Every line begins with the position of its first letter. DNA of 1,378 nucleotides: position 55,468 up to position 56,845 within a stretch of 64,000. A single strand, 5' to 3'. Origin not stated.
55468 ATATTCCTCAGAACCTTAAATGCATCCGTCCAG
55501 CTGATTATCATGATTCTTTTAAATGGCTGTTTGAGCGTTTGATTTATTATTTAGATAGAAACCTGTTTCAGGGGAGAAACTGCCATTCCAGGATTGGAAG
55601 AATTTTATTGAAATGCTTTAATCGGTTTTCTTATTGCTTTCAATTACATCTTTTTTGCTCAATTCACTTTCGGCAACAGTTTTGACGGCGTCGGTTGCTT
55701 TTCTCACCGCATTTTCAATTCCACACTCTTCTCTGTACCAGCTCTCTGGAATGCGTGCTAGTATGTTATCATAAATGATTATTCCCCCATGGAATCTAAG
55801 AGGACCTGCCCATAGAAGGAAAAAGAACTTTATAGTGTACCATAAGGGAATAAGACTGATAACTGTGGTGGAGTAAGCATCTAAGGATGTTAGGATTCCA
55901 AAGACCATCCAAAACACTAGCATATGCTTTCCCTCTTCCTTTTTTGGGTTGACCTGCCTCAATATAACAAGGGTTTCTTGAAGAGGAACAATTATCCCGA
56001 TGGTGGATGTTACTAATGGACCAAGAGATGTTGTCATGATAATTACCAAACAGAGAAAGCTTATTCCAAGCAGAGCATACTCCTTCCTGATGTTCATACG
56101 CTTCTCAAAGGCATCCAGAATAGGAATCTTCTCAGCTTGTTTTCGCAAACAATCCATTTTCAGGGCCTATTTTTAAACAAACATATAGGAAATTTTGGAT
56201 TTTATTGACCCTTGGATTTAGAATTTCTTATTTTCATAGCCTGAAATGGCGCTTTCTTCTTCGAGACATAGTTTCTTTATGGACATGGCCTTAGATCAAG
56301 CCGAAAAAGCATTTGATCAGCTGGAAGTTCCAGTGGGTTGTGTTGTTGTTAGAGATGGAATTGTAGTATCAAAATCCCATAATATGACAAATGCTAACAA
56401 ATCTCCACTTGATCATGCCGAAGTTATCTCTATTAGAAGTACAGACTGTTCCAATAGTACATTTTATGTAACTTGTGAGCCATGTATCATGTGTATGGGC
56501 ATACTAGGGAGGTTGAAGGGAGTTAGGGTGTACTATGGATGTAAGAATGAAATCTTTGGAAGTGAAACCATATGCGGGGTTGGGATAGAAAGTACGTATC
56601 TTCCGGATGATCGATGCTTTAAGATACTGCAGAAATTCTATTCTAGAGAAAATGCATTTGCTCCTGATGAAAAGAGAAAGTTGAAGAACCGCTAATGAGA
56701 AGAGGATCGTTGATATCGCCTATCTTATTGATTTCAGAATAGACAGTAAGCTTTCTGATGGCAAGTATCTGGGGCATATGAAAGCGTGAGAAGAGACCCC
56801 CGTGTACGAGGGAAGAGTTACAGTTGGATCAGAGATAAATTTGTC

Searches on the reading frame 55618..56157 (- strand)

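Call 70: search_protein_families(library=pfam, proteins=[window:55618-56157:-], max_evalue=0.01)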
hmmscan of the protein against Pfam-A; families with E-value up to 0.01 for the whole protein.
window:55618-56157:- (179 aa): 1 family
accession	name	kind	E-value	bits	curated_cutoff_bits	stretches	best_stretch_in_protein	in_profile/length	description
PF03134.24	TB2_DP1_HVA22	-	4e-16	59.1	27.2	1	58-134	1-75/77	TB2/DP1, HVA22 family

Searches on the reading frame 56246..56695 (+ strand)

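Call 70: search_protein_families(library=pfam, proteins=[window:56246-56695:+], max_evalue=0.01)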
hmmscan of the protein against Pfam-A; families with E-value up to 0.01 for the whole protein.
window:56246-56695:+ (149 aa): 2 families
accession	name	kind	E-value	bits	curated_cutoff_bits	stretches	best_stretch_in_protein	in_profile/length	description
PF00383.29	dCMP_cyt_deam_1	-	9.2e-21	74.1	25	1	6-99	2-102/102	Cytidine and deoxycytidylate deaminase zinc-binding region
PF14437.12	MafB19-deam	-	1.2e-18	67.9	27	1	8-106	3-108/142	MafB19-like deaminase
